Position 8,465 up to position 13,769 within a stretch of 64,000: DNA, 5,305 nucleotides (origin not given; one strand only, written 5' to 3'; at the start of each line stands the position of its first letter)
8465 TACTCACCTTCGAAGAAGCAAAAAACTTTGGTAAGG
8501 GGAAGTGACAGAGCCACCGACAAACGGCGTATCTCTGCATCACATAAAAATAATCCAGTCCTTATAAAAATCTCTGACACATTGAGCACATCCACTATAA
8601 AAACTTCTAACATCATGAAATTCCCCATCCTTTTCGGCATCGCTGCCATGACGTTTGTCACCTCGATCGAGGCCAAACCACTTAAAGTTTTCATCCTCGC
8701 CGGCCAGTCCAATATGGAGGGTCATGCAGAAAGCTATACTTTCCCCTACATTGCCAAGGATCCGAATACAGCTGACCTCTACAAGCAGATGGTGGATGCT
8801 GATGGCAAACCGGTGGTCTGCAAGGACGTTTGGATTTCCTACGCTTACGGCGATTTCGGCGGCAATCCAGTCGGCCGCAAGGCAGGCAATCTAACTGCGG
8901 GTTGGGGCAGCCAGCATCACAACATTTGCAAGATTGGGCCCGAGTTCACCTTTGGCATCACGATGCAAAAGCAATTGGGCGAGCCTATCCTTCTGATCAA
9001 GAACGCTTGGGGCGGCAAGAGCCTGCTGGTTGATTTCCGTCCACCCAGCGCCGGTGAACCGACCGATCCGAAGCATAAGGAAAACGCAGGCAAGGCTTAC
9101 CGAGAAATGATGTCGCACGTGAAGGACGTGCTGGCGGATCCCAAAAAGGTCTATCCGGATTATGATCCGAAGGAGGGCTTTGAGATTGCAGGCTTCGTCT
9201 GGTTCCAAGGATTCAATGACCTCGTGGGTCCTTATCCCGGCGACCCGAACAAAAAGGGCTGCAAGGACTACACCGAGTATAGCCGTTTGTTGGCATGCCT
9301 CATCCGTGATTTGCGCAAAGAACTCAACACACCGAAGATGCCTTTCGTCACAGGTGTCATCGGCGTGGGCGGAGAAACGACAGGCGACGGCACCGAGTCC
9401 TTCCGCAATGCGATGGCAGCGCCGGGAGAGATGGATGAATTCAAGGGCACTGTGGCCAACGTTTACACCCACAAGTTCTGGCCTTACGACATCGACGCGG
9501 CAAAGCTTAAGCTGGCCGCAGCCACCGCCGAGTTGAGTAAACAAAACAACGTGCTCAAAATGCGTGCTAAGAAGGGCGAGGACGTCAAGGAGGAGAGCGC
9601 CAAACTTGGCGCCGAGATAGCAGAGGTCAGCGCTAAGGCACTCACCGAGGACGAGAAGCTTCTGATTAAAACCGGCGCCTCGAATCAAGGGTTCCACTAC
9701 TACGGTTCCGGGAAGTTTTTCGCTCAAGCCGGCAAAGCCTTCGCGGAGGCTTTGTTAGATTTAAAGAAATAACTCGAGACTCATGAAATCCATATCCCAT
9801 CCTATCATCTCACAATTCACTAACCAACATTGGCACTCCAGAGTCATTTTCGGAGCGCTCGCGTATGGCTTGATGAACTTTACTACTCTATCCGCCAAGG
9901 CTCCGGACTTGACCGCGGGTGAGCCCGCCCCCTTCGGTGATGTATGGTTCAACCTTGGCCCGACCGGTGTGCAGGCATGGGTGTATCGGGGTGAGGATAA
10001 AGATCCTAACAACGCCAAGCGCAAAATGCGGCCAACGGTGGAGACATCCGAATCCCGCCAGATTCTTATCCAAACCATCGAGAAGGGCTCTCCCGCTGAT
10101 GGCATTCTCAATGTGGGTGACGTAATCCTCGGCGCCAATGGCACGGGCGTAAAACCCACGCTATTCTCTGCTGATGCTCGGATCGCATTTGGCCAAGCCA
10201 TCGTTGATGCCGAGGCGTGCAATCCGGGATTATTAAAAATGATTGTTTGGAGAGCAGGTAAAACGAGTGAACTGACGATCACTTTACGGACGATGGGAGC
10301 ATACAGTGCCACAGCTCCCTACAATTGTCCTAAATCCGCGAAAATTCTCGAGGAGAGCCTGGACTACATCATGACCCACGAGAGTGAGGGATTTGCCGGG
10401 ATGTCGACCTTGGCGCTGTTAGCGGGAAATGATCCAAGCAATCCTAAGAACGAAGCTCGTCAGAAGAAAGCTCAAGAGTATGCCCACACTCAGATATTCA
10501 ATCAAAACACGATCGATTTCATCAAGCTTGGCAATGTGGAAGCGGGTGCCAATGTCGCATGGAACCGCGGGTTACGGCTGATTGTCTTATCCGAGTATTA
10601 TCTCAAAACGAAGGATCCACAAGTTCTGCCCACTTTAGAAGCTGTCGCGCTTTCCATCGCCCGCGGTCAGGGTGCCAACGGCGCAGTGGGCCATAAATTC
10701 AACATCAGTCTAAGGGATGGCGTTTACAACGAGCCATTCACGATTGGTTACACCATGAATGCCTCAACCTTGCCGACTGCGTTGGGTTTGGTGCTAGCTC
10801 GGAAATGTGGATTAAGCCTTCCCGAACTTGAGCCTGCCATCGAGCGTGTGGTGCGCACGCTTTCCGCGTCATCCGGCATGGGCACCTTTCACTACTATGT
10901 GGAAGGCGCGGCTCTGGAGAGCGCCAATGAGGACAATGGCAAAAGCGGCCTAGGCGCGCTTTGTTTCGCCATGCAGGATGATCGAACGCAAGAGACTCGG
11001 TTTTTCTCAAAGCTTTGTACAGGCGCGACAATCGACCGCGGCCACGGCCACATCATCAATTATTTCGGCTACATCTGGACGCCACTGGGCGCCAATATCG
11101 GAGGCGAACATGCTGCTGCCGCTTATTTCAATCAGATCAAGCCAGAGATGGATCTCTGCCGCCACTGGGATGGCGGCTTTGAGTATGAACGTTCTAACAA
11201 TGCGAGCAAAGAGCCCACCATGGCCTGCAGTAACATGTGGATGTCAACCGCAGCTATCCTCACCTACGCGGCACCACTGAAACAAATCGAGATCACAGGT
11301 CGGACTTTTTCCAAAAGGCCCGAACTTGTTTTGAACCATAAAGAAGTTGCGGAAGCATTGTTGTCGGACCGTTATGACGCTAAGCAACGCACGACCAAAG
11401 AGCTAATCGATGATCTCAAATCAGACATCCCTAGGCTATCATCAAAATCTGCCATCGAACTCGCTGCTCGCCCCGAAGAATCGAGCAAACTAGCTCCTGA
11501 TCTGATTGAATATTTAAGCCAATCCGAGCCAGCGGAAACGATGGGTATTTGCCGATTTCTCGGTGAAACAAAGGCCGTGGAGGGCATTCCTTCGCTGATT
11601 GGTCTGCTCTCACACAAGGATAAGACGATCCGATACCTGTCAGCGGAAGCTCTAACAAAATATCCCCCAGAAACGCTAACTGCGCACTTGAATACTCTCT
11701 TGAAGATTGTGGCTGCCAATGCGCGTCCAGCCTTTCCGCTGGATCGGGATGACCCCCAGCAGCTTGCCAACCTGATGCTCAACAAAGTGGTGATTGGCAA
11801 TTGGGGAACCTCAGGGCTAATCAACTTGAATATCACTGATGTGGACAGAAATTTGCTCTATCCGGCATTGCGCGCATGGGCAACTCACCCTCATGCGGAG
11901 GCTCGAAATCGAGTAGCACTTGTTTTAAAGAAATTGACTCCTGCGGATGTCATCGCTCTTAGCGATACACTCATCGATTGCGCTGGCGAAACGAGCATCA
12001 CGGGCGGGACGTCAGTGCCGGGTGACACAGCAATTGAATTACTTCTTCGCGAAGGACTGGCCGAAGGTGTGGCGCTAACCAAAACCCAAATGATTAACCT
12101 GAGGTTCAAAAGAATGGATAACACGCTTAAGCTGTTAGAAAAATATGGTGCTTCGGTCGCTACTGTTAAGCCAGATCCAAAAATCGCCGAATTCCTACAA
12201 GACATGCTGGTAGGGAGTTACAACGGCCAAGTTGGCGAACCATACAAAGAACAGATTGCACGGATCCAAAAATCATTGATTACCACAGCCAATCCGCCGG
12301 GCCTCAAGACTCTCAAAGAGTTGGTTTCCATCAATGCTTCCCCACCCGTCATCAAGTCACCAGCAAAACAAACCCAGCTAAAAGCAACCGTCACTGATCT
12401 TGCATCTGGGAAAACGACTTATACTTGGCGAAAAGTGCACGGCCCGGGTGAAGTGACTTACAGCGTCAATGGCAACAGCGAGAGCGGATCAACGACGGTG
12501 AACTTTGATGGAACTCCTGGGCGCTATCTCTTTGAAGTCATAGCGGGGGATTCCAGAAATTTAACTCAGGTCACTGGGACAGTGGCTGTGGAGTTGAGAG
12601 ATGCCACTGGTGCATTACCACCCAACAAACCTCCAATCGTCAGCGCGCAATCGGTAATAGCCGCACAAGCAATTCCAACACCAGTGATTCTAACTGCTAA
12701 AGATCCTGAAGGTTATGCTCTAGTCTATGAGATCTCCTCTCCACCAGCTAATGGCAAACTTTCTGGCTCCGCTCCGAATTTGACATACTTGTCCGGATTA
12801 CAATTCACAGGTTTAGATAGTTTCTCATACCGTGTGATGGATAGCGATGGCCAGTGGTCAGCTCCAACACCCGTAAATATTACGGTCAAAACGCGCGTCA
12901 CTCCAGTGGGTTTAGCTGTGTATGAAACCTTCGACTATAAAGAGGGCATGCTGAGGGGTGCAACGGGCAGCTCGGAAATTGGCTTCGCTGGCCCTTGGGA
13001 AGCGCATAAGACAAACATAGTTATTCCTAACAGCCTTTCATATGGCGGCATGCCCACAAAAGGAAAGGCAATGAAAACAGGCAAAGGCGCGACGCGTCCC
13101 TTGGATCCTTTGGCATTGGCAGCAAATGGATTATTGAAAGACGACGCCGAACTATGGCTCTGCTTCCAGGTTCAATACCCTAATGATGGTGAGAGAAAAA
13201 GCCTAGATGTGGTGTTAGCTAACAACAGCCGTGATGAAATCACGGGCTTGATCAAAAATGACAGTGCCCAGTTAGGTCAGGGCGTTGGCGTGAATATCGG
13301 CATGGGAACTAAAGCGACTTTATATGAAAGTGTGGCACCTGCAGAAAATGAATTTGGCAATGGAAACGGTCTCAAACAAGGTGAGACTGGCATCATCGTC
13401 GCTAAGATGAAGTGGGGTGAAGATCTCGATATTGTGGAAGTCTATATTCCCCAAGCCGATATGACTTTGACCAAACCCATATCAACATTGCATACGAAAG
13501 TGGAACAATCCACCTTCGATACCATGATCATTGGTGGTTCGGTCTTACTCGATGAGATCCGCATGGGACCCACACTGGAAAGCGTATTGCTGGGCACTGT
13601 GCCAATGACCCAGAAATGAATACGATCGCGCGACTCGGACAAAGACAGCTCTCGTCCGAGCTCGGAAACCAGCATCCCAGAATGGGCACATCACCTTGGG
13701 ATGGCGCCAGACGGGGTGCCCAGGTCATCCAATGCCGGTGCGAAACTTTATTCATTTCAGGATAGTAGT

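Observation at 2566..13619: Three divergent paralogues of an uncharacterised secreted PDZ / alpha-alpha-toroid-like / HEAT-repeat protein, interleaved with a SASA O-acetylesterase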

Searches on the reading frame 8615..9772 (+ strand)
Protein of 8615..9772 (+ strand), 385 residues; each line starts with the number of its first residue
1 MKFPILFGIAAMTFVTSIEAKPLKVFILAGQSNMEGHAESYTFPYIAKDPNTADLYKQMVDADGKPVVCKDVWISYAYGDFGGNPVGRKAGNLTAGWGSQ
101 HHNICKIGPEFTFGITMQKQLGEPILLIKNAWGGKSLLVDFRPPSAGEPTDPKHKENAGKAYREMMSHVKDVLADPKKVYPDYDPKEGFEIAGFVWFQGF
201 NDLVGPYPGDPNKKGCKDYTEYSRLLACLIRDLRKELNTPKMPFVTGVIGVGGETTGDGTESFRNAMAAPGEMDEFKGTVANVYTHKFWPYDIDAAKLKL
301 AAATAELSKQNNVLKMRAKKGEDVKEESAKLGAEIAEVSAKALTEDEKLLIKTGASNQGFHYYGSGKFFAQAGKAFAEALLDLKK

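Call 4: search_protein_families(library=pfam, proteins=[window:8615-9772:+], max_evalue=0.1)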
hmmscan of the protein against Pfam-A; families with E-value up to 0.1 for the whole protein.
window:8615-9772:+ (385 aa): 1 family
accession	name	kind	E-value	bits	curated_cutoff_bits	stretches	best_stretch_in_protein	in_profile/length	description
PF03629.24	SASA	-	1.4e-19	71.1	24.8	1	23-266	2-182/226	Carbohydrate esterase, sialic acid-specific acetylesterase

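Call 5: search_protein_families(library=ncbifam, proteins=[window:8615-9772:+], max_evalue=0.1)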
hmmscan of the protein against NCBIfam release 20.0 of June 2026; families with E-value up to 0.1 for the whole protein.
window:8615-9772:+ (385 aa): 0 families

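Call 63: search_solved_structures(query=window:8615-9772:+, max_evalue=0.01)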
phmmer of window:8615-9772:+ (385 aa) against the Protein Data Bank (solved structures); distinct sequences matched with E-value up to 0.01: 2.
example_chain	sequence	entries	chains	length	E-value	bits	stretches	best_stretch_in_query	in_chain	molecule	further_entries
1zmb_A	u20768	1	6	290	0.0065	18.6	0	187-262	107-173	Acetylxylan esterase related enzyme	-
2apj_A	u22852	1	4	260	0.0085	18.2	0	186-254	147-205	Putative Esterase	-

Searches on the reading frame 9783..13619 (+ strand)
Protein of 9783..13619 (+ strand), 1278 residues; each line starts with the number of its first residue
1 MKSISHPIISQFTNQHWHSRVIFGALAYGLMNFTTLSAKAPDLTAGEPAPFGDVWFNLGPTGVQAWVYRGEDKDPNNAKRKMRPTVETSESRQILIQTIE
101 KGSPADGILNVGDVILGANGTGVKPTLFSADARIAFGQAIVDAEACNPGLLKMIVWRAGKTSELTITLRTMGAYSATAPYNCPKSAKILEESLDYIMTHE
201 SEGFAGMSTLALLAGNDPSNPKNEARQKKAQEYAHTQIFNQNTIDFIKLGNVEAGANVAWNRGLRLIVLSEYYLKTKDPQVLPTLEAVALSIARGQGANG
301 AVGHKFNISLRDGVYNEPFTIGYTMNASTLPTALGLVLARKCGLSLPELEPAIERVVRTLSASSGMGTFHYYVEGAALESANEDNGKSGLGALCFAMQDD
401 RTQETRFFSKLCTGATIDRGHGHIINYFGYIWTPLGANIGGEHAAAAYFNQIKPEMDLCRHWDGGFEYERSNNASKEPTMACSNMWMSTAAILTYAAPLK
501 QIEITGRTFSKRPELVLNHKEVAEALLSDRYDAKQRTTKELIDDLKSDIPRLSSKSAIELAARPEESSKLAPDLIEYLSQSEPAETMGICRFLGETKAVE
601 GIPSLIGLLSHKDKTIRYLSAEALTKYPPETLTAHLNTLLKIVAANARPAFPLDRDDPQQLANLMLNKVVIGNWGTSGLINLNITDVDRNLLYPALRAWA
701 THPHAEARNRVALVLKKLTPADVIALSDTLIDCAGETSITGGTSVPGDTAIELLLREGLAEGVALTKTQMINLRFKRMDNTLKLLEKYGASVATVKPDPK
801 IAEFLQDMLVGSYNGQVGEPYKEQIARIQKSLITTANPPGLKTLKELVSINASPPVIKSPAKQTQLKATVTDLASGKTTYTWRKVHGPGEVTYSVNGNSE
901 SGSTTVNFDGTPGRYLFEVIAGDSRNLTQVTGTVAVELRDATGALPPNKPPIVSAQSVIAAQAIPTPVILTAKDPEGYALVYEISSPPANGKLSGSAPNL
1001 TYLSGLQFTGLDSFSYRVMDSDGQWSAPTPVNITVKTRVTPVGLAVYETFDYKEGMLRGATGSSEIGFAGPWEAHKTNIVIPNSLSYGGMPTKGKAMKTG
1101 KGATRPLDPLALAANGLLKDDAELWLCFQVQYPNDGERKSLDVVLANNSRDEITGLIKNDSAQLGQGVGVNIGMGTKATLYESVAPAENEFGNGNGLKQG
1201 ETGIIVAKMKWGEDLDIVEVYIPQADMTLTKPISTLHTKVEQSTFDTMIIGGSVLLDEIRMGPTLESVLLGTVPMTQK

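Call 4: search_protein_families(library=pfam, proteins=[window:9783-13619:+], max_evalue=0.1)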
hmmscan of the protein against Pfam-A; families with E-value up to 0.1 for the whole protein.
window:9783-13619:+ (1278 aa): 9 families
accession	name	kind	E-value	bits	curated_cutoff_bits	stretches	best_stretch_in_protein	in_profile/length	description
PF19805.5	DUF6288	-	8.5e-112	374.7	26.3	1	92-507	1-402/402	Family of unknown function (DUF6288)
PF17963.7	Big_9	-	5.1e-10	40.6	23.6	1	948-1027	1-83/89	Bacterial Ig domain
PF13646.12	HEAT_2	-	3.8e-06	27.5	27.7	1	572-640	2-71/88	HEAT repeats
PF22352.2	K319L-like_PKD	-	4e-06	27.2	27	1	857-929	7-76/84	K319L-like, PKD domain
PF00595.29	PDZ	-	0.0013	19.5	23.2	1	91-123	24-57/81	PDZ domain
PF17892.7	Cadherin_5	-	0.012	15.9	26.5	0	967-1035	21-97/98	Cadherin-like domain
PF17803.7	Cadherin_4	-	0.017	16.1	25.1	0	946-997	9-65/71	Bacterial cadherin-like domain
PF13180.12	PDZ_2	-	0.057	14.2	27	0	90-124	10-45/80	PDZ domain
PF02985.28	HEAT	-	0.078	13.7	23.5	0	602-625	2-25/31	HEAT repeat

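Call 5: search_protein_families(library=ncbifam, proteins=[window:9783-13619:+], max_evalue=0.1)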
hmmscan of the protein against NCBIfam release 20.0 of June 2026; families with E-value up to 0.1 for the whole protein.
window:9783-13619:+ (1278 aa): 3 families
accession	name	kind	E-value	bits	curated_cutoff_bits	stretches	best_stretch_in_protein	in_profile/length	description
NF012211.1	tand_rpt_95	domain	4.5e-08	33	90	1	968-1036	15-85/98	tandem-95 repeat protein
NF038112.1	myxo_dep_M36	subfamily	0.00024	18.3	1500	1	862-1041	1303-1476/1604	myxosortase-dependent M36 family metallopeptidase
TIGR02037.1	degP_htrA_DO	subfamily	0.035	13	416.2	1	86-171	253-330/434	Do family serine endopeptidase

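Call 50: find_homologous_proteins(query=window:9783-13619:+)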
Query window:9783-13619:+ (1278 aa): 1499 proteins with E <= 0.001 among 8000 candidates; the best 120 are listed.
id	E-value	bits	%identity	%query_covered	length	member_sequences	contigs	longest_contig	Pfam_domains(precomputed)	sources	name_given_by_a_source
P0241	0.0e+0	2898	100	100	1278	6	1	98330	PF19805.6,PF22352.3,PF17963.8,PF13646.13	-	-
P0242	0.0e+0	2576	88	100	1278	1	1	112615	PF19805.6,PF22352.3,PF17963.8,PF13646.13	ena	-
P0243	0.0e+0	2493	86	100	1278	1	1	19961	PF19805.6,PF22352.3,PF17963.8,PF13646.13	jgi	jgi:hypothetical protein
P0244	0.0e+0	2447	84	100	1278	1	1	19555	PF19805.6,PF22352.3,PF17963.8,PF13646.13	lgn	-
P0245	0.0e+0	1951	69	98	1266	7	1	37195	PF19805.6,PF22352.3,PF17963.8,PF13646.13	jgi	-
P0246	0.0e+0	1535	57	100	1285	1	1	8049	PF19805.6,PF22352.3,PF17963.8,PF13646.13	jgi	jgi:hypothetical protein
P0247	1.3e-275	936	41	97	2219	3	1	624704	PF19805.6,PF22352.3,PF17963.8,PF17892.8,PF17803.8,PF03793.25,PF05345.19,PF13646.13,PF00041.28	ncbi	ncbi:MAG: DUF6288 domain-containing protein [Verrucomicrobiota bacterium]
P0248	3.9e-274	931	43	97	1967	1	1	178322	PF19805.6,PF22352.3,PF17963.8,PF17892.8,PF03793.25,PF05345.19,PF13646.13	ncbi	-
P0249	4.0e-273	928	41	97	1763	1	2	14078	PF19805.6,PF22352.3,PF17963.8,PF03793.25,PF13646.13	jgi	jgi:hypothetical protein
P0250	7.5e-273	927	42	97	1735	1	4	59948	PF19805.6,PF22352.3,PF17963.8,PF03793.25,PF13646.13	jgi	jgi:hypothetical protein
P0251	4.4e-266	904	40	100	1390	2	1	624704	PF19805.6,PF22352.3,PF17963.8,PF17892.8,PF13646.13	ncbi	ncbi:MAG: DUF6288 domain-containing protein [Verrucomicrobiota bacterium]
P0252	1.5e-263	896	41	97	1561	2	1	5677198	PF19805.6,PF22352.3,PF17963.8,PF17892.8,PF17803.8,PF03793.25,PF13646.13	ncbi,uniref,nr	ncbi:hypothetical protein HAHE_32620 [Haloferula helveola]|uniref:PASTA domain-containing protein n=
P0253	4.7e-260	884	41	97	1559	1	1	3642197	PF19805.6,PF22352.3,PF17963.8,PF03793.25,PF13646.13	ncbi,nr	ncbi:MAG: HEAT repeat domain-containing protein [Verrucomicrobiaceae bacterium]|nr:HEAT repeat domai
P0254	1.6e-259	883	41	99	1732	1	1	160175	PF19805.6,PF22352.3,PF17963.8,PF02985.29,PF03793.25,PF13646.13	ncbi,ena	-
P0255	4.0e-258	878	40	97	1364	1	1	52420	PF19805.6,PF22352.3,PF17963.8,PF17892.8,PF13646.13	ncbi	-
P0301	1.2e-182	628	35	97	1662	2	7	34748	PF19805.6,PF22352.3,PF03629.25,PF13646.13,PF18884.6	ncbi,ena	-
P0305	3.3e-177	610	39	75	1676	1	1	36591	PF19805.6,PF22352.3,PF03629.25,PF13646.13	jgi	jgi:hypothetical protein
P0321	1.6e-168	581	37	73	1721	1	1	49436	PF19805.6,PF22352.3,PF03629.25,PF13646.13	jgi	jgi:hypothetical protein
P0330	1.2e-161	558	37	74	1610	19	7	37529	PF19805.6,PF03629.25,PF13646.13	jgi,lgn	jgi:hypothetical protein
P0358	4.2e-145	503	35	73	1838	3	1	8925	PF19805.6,PF22825.3,PF22352.3,PF03629.25,PF13646.13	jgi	jgi:hypothetical protein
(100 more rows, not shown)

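Call 57: find_encoding_contigs(protein=P0252, flank=10000, max_places=1)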
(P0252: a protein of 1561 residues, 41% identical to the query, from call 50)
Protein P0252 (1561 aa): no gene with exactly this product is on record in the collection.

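Call 61: search_protein_families(library=pfam, proteins=[P0301, P0305, P0330, P0358, P0321], max_evalue=0.0001)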
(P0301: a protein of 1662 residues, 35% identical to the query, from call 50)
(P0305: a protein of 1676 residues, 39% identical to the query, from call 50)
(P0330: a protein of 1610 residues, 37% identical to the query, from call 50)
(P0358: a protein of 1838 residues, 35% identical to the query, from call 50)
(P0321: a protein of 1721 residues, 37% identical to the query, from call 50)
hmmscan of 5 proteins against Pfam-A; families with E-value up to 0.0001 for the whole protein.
P0301 (1662 aa): 5 families
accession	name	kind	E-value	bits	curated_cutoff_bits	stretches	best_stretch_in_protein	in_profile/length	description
PF19805.5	DUF6288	-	3.2e-140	468.3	26.3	1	68-477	1-402/402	Family of unknown function (DUF6288)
PF03629.24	SASA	-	3.2e-21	76.4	24.8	1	1267-1554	3-224/226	Carbohydrate esterase, sialic acid-specific acetylesterase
PF13646.12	HEAT_2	-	3.3e-08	34.2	27.7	1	509-593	4-87/88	HEAT repeats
PF22352.2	K319L-like_PKD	-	2.4e-06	27.9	27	1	821-904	3-82/84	K319L-like, PKD domain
PF18884.5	TSP3_bac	-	1.2e-05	25.5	25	1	1565-1586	1-22/22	Bacterial TSP3 repeat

P0305 (1676 aa): 4 families
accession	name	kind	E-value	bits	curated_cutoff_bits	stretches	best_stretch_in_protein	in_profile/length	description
PF19805.5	DUF6288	-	7.2e-140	467.1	26.3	1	72-480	1-402/402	Family of unknown function (DUF6288)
PF03629.24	SASA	-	8e-21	75.1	24.8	1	923-1142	2-171/226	Carbohydrate esterase, sialic acid-specific acetylesterase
PF13646.12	HEAT_2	-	1.8e-11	44.6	27.7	2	517-597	10-88/88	HEAT repeats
PF22352.2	K319L-like_PKD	-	5e-08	33.3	27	1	834-914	6-84/84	K319L-like, PKD domain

P0330 (1610 aa): 4 families
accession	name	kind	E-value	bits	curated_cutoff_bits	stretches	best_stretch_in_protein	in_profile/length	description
PF19805.5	DUF6288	-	1.2e-137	459.8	26.3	1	72-480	1-402/402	Family of unknown function (DUF6288)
PF03629.24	SASA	-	6.7e-22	78.6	24.8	1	926-1181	2-199/226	Carbohydrate esterase, sialic acid-specific acetylesterase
PF13646.12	HEAT_2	-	8.2e-10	39.3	27.7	1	518-599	11-88/88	HEAT repeats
PF22352.2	K319L-like_PKD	-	9.1e-05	22.8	27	0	841-909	11-76/84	K319L-like, PKD domain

P0358 (1838 aa): 5 families
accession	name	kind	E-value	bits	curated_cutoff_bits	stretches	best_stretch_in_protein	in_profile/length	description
PF19805.5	DUF6288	-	1.7e-118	396.7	26.3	1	75-492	1-402/402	Family of unknown function (DUF6288)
PF03629.24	SASA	-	1e-21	78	24.8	1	924-1212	2-224/226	Carbohydrate esterase, sialic acid-specific acetylesterase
PF13646.12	HEAT_2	-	6.5e-08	33.2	27.7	1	531-606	12-87/88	HEAT repeats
PF22825.2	HpiC1-like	-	4e-06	27.5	27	0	1222-1379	5-171/174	HpiC1 cyclase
PF22352.2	K319L-like_PKD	-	2.7e-05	24.5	27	1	834-916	3-82/84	K319L-like, PKD domain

P0321 (1721 aa): 4 families
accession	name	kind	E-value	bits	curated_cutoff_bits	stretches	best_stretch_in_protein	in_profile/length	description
PF19805.5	DUF6288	-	1.4e-134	449.7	26.3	1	82-490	1-402/402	Family of unknown function (DUF6288)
PF03629.24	SASA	-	1.3e-21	77.7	24.8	1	932-1149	2-171/226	Carbohydrate esterase, sialic acid-specific acetylesterase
PF13646.12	HEAT_2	-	1.3e-13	51.5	27.7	2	554-624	4-73/88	HEAT repeats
PF22352.2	K319L-like_PKD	-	2.6e-05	24.6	27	0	844-921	6-81/84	K319L-like, PKD domain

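Call 87: find_encoding_contigs(protein=P0245, flank=10000, max_places=1)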
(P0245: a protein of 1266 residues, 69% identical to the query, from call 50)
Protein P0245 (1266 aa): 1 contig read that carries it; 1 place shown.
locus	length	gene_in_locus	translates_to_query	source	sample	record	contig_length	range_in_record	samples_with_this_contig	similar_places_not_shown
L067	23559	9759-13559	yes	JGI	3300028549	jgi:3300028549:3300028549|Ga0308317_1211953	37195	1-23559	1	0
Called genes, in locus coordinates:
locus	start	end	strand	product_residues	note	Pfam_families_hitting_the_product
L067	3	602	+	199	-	?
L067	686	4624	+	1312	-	PF19805:DUF6288, PF13364:BetaGal_ABD2 (weak)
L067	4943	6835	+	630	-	-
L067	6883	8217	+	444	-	PF01120:Alpha_L_fucos, PF14871:GHL6 (weak)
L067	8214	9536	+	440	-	PF02055:Glyco_hydro_30, PF02057:Glyco_hydro_59, PF17189:Glyco_hydro_30C (weak)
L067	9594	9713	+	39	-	-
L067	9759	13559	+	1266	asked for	PF19805:DUF6288, PF13646:HEAT_2, PF22352:K319L-like_PKD (faint), PF17963:Big_9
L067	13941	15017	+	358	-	PF09243:Rsm22, PF13489:Methyltransf_23 (weak), PF08241:Methyltransf_11, PF08242:Methyltransf_12 (weak), PF13649:Methyltransf_25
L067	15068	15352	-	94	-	PF00515:TPR_1 (faint), PF07719:TPR_2 (faint), PF13181:TPR_8 (faint), PF14559:TPR_19, PF13431:TPR_17 (weak)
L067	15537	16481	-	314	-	PF00291:PALP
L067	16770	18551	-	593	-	PF00005:ABC_tran, PF00006:ATP-synt_ab (faint), PF03193:RsgA_GTPase (faint), PF13175:AAA_15 (faint), PF13191:AAA_16 (faint), PF12848:ABC_tran_Xtn (weak), PF00005:ABC_tran, PF16326:ABC_tran_CTD, +10 more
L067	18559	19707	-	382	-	PF22020:RlmL_1st, PF02926:THUMP, PF01170:UPF0020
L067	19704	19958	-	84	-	-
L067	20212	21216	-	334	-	PF01208:URO-D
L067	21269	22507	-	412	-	PF06826:Asp-Al_Ex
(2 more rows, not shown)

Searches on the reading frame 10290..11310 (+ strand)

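Call 32: search_protein_families(library=pfam, proteins=[window:10290-11310:+], max_evalue=10)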
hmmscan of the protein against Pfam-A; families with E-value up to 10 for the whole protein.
window:10290-11310:+ (340 aa): 1 family
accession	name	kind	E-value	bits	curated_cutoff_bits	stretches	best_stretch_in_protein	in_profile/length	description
PF19805.5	DUF6288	-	1.7e-83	281.5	26.3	1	2-338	79-402/402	Family of unknown function (DUF6288)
